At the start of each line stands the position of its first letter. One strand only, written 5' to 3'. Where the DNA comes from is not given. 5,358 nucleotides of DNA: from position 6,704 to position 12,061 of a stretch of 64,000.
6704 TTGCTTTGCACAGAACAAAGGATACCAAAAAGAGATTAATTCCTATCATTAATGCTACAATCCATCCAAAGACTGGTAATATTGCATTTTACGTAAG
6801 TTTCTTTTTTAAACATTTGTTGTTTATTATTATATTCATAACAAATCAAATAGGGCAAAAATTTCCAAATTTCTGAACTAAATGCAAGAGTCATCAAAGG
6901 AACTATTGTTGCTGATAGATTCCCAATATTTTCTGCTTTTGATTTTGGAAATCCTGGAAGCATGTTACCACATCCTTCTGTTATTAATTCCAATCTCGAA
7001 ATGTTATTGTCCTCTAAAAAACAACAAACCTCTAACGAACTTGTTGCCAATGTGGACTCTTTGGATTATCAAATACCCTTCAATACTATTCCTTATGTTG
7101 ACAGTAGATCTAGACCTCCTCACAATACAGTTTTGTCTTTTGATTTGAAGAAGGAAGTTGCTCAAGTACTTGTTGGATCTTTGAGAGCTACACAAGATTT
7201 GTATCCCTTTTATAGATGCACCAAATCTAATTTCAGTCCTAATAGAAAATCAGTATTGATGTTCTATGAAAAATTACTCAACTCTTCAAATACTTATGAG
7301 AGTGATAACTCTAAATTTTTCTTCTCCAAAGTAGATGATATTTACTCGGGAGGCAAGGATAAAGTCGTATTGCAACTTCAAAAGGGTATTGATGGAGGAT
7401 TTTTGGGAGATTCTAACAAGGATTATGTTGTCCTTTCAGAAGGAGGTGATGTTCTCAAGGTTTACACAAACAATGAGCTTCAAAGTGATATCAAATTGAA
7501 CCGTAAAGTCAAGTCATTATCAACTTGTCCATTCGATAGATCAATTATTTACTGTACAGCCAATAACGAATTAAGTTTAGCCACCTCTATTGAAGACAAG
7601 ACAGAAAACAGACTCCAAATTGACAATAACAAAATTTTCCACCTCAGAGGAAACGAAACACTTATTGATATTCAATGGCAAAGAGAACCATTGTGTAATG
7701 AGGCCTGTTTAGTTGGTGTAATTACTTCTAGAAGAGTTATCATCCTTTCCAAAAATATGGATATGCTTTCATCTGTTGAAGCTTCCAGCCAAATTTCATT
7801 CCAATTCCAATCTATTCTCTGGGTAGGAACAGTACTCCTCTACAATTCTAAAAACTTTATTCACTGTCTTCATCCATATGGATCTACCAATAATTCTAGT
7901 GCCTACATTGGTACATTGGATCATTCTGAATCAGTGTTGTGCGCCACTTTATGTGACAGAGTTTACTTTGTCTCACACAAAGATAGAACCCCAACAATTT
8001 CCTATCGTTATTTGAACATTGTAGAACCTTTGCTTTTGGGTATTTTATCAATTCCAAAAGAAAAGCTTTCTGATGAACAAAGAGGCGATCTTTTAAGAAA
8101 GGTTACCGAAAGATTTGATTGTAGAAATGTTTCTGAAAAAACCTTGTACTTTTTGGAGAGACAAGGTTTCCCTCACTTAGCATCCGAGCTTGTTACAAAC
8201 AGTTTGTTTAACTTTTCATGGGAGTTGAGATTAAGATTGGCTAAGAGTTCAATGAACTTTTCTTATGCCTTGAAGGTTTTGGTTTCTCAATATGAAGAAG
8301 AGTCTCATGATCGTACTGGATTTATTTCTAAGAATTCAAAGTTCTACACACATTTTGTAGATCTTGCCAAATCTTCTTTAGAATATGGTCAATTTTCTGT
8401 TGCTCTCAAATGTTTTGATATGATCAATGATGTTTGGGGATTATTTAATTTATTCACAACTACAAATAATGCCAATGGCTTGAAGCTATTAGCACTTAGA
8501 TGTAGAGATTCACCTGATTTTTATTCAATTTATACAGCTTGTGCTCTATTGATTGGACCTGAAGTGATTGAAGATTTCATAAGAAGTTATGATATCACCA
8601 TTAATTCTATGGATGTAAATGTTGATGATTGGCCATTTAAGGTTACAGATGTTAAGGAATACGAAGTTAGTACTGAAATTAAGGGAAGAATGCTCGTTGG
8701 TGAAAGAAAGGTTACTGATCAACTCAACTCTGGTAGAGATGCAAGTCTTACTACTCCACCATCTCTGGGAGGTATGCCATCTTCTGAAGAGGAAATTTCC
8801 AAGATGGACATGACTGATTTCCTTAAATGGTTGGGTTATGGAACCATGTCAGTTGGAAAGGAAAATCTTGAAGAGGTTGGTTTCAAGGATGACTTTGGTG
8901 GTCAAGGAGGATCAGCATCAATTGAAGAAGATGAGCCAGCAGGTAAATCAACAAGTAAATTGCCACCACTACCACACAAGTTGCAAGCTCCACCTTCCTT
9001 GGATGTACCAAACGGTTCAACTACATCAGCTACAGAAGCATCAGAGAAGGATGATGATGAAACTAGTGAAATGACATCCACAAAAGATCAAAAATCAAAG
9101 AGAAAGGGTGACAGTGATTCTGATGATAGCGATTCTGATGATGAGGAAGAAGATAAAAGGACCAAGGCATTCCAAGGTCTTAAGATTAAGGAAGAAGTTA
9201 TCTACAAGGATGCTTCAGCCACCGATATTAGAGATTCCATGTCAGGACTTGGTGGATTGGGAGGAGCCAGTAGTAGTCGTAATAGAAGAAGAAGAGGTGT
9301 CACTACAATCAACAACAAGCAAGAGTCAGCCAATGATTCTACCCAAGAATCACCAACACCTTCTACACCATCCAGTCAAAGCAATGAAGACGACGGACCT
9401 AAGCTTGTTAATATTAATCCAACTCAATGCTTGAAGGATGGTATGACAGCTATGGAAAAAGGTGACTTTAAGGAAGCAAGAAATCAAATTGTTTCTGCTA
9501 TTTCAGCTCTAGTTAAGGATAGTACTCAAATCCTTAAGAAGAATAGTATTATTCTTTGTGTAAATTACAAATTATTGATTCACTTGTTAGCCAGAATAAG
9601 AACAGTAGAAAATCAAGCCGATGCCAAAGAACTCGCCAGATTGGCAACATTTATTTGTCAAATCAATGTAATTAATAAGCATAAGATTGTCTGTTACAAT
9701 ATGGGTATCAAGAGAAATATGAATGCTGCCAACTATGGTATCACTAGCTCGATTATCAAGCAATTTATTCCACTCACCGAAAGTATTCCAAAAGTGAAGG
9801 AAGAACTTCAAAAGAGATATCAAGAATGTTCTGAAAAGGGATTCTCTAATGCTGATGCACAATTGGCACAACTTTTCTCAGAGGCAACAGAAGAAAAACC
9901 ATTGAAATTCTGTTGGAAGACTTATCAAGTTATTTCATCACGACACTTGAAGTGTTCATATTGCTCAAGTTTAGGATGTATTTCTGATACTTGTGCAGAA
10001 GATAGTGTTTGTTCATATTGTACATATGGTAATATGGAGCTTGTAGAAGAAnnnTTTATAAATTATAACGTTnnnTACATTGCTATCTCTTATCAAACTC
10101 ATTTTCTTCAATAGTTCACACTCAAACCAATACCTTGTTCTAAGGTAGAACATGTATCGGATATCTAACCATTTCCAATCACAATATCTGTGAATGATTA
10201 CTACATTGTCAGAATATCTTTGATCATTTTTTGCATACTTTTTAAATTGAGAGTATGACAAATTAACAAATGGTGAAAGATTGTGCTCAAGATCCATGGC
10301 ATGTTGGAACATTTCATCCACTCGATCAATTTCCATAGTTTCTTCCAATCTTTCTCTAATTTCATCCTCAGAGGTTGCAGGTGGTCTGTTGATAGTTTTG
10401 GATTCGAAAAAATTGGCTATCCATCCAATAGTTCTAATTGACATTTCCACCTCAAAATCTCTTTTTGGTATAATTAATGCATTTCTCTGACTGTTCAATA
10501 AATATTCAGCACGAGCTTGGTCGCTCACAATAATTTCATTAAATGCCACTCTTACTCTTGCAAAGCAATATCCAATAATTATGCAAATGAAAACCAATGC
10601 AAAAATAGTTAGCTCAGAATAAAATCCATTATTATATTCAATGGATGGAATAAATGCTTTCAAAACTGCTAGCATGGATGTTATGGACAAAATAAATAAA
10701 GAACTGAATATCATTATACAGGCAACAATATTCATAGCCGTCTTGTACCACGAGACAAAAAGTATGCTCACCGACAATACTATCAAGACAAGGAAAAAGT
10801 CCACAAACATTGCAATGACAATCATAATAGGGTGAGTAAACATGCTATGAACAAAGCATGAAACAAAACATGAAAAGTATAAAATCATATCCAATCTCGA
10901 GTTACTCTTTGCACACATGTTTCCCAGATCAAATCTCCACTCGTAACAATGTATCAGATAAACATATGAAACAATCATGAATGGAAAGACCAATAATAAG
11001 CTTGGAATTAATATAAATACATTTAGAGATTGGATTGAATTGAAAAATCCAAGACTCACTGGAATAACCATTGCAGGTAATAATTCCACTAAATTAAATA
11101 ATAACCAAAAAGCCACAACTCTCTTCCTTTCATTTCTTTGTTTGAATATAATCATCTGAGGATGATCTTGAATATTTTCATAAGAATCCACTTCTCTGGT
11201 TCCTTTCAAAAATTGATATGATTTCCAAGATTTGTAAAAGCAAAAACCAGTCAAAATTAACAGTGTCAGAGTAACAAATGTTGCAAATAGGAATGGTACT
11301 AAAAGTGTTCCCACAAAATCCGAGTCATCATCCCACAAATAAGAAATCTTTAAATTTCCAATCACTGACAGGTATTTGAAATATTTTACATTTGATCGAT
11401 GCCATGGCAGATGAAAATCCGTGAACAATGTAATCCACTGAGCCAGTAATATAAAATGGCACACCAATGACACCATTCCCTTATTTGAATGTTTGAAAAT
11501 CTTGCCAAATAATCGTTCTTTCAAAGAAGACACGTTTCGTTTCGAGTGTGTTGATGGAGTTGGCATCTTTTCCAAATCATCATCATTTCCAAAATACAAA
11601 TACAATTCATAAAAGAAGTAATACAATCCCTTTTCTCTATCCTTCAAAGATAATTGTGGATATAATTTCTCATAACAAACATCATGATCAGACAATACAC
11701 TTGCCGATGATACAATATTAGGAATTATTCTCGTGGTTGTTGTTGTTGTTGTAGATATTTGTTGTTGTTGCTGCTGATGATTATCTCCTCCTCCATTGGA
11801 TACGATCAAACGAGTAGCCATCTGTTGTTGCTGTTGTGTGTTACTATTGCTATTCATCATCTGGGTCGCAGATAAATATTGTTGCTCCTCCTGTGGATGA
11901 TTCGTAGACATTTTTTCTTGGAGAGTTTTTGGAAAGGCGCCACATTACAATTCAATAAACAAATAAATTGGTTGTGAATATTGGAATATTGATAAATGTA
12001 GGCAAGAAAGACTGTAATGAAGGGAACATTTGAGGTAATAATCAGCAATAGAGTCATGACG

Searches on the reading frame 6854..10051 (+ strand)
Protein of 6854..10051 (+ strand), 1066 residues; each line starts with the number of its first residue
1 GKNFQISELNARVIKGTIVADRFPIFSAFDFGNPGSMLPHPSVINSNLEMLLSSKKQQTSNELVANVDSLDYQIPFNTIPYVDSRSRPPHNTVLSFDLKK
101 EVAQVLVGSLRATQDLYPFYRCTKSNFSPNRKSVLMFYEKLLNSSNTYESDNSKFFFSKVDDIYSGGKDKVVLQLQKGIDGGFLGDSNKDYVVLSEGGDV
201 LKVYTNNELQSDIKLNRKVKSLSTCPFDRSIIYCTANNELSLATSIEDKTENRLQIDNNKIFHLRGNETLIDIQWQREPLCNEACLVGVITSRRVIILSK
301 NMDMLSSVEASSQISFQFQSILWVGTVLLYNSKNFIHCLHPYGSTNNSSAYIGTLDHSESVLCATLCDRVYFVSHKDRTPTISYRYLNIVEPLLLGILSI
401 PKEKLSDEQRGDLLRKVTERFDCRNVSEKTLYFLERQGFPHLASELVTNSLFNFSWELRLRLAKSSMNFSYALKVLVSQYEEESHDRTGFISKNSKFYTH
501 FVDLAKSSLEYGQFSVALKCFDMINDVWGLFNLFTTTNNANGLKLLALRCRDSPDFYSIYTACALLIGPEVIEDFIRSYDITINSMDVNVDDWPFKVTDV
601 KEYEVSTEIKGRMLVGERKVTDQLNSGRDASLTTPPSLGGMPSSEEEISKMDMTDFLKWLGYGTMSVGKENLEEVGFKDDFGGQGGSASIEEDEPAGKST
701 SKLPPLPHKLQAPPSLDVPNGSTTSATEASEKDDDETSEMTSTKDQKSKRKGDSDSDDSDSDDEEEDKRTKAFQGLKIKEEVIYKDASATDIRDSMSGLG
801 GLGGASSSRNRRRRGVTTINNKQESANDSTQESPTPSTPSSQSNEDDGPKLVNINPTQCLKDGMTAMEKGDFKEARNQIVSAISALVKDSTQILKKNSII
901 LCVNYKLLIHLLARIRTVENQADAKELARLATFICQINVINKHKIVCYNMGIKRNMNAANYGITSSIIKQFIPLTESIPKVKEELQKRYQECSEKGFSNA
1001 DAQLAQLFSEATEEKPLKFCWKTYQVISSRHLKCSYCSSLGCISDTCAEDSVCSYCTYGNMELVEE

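Call 15: find_encoding_contigs(protein=window:6962-10051:+, flank=3000, max_places=10)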
Protein window:6962-10051:+ (1030 aa): no gene with exactly this product is on record in the collection.

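Call 48: search_protein_representatives(protein=window:6854-10051:+)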
Query: 1066 residues. Proteins with E-value up to 0.001 (for the whole library): 171; up to 1e-10: 68; up to 1e-30: 16. The best 150 are listed.
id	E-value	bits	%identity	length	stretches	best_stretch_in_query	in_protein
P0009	6.7e-138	477.6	36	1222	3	1-482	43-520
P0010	4.6e-117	408.6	35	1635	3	14-684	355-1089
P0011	3.1e-94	333.1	75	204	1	864-1065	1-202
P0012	3.0e-86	306.6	32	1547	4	409-1066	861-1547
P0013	4.3e-85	302.8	39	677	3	398-613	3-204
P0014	9.5e-72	258.6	37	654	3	832-1061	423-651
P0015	1.4e-61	225.0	28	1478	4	412-1060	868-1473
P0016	1.1e-48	182.2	39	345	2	368-585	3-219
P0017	4.7e-48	180.2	27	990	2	129-576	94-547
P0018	2.5e-42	161.3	30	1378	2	676-1062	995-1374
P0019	5.7e-37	143.5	39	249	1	175-420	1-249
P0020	3.5e-36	140.9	41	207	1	864-1063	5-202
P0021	5.4e-32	127.0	27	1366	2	170-553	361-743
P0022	9.1e-32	126.3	29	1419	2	749-1062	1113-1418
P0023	1.6e-31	125.4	26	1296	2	727-1061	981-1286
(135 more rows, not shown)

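Call 54: list_cluster_members(proteins=[P0009, P0010, P0011, P0012, P0013, P0014, P0015, P0018, P0022, P0023])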
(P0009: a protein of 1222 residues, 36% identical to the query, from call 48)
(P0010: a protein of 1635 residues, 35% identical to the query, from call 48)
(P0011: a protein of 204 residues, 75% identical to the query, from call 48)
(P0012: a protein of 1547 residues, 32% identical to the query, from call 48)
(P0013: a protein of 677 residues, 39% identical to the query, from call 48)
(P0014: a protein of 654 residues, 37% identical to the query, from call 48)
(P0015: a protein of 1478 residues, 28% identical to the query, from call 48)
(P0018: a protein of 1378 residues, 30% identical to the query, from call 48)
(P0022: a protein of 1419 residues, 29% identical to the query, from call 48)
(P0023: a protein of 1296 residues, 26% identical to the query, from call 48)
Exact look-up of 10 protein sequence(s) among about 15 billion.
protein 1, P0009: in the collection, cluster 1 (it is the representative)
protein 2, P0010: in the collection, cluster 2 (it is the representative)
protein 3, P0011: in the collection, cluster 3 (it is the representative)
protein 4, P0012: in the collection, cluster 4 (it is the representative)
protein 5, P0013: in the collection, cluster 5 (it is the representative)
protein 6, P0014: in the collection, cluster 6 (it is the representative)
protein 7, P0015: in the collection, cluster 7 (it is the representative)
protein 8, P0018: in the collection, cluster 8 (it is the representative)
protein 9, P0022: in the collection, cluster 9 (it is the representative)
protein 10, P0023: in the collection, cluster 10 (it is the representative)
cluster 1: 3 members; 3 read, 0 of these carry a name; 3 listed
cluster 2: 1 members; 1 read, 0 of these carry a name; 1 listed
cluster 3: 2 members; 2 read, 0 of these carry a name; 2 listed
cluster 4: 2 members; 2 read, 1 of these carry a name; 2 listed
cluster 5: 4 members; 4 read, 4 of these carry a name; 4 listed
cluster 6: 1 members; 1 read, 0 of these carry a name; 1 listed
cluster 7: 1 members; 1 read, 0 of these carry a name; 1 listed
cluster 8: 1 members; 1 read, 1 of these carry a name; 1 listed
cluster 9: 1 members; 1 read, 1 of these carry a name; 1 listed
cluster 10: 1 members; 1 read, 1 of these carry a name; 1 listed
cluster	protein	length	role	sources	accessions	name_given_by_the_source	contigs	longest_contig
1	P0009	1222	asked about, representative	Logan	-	-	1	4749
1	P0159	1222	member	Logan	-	-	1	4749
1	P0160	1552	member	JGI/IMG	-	-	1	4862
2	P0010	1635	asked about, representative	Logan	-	-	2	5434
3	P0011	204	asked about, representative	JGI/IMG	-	-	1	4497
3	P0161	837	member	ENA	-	-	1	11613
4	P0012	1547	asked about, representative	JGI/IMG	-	-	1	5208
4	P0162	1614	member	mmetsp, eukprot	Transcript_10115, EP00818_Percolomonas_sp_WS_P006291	Transcript_10115/g.37656 ORF Transcript_10115/g.37656 Transcript_10115/m.37656 ... | CAMPEP_0117451976 /NCGR_PEP_ID=MMETSP0759-20121206/9322_1 /TAXON_ID=63605 ...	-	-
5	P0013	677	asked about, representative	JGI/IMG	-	hypothetical protein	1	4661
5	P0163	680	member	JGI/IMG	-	hypothetical protein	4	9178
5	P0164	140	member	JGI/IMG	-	hypothetical protein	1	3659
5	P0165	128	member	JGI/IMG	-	hypothetical protein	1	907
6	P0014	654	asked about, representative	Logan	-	-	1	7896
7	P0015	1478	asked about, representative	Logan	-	-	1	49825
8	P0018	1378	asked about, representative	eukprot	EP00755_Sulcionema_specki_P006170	Sspe_Gene.34739::Locus_16863_Transcript_2_3_Confidence_0.222_Length_4321::g.34739::m.34739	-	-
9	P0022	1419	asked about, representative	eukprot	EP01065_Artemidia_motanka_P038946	TRINITY_DN4779_c0_g3_i1.p1 TRINITY_DN4779_c0_g3~~TRINITY_DN4779_c0_g3_i1.p1 ORF ...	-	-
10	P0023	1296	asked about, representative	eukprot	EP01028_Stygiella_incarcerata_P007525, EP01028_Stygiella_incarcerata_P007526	TRINITY_DN3124_c0_g1_i1.p1 TRINITY_DN3124_c0_g1~~TRINITY_DN3124_c0_g1_i1.p1 ORF ...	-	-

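Call 55: find_encoding_contigs(protein=P0161, flank=10000, max_places=4)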
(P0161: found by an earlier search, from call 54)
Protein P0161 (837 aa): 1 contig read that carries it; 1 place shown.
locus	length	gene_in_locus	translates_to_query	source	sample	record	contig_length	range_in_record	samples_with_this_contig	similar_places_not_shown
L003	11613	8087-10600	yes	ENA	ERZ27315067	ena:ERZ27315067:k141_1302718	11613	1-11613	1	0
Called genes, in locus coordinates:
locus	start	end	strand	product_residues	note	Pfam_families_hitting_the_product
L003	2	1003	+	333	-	?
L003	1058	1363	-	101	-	PF04099:Sybindin (weak), PF04628:Sedlin_N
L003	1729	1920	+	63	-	PF01329:Pterin_4a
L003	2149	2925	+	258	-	PF00063:Myosin_head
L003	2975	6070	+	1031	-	PF00063:Myosin_head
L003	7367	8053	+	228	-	-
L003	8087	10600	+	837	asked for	PF23953:TPR_COPA_B (faint)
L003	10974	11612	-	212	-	?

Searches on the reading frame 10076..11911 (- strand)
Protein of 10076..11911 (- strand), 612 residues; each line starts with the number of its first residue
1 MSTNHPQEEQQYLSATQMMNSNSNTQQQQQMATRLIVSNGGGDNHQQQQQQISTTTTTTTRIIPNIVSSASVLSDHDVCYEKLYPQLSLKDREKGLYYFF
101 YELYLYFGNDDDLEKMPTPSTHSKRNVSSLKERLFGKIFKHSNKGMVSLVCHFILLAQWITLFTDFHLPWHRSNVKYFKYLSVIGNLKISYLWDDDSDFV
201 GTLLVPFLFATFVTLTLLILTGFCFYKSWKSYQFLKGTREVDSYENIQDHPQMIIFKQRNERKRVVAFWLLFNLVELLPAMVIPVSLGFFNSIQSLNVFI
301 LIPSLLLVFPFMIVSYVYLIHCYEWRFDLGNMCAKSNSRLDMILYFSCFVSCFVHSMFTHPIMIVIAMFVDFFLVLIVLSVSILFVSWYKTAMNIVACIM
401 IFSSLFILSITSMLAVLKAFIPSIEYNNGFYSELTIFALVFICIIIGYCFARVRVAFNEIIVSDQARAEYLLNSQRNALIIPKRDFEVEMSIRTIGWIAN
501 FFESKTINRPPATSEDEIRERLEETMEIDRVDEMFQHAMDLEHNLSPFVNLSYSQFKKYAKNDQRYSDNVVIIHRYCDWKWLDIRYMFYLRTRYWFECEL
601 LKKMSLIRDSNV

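Call 10: list_cluster_members(proteins=[window:10076-11911:-, window:12079-13440:-, window:14248-16815:+, window:32059-33318:+, window:33974-35599:-, window:37652-39481:+, window:43948-45339:-, window:47403-50141:+, window:50839-51966:-, window:58156-59694:-])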
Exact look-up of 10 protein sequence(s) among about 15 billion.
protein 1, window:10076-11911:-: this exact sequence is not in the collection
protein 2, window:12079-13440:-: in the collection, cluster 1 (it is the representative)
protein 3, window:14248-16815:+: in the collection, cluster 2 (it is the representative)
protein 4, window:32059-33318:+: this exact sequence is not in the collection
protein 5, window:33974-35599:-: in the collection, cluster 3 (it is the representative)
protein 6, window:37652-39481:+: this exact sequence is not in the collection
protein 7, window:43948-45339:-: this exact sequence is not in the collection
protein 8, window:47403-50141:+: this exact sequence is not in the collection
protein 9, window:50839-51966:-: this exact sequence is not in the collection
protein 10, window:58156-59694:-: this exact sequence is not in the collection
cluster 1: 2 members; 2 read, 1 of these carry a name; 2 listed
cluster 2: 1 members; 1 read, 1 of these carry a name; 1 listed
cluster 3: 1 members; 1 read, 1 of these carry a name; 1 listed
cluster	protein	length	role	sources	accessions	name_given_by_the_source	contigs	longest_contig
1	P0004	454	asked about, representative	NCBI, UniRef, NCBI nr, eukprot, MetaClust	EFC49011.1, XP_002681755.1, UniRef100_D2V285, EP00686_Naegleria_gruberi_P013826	predicted protein [Naegleria gruberi] | Predicted protein n=1 Tax=Naegleria gruberi TaxID=5762 RepID=D2V285_NAEGR | uncharacterized protein NAEGRDRAFT_46101 [Naegleria gruberi]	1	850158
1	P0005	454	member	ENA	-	-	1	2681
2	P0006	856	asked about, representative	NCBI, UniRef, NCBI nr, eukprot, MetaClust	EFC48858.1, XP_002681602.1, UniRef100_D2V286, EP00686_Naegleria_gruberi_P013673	hypothetical protein NAEGRDRAFT_78254 [Naegleria gruberi] | Uncharacterized protein n=1 Tax=Naegleria gruberi TaxID=5762 RepID=D2V286_NAEGR | uncharacterized protein NAEGRDRAFT_78254 [Naegleria gruberi]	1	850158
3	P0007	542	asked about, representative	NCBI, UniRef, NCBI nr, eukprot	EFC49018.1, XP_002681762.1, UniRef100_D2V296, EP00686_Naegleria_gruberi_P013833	predicted protein [Naegleria gruberi] | Predicted protein n=1 Tax=Naegleria gruberi TaxID=5762 RepID=D2V296_NAEGR | uncharacterized protein NAEGRDRAFT_62924 [Naegleria gruberi]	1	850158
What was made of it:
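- Three window ORFs are exact N. gruberi proteins, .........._46101, 78254 and 62924 (call 10).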

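Call 11: find_encoding_contigs(protein=P0004, flank=10000, max_places=6)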
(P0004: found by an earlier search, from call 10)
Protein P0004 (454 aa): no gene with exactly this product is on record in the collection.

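Call 66: find_encoding_contigs(protein=P0005, flank=5000, max_places=6)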
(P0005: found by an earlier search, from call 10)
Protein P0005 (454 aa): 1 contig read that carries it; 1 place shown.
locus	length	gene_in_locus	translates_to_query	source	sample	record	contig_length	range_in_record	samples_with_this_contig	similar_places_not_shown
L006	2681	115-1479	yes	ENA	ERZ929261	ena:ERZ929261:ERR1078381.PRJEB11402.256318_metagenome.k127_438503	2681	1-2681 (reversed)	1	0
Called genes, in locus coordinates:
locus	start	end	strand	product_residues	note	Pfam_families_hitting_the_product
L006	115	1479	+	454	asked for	PF15907:Itfg2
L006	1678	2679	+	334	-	?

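Call 70: search_protein_families(library=pfam, proteins=[window:10076-11911:-], max_evalue=0.00001)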
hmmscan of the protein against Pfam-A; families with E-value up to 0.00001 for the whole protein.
window:10076-11911:- (612 aa): 0 families
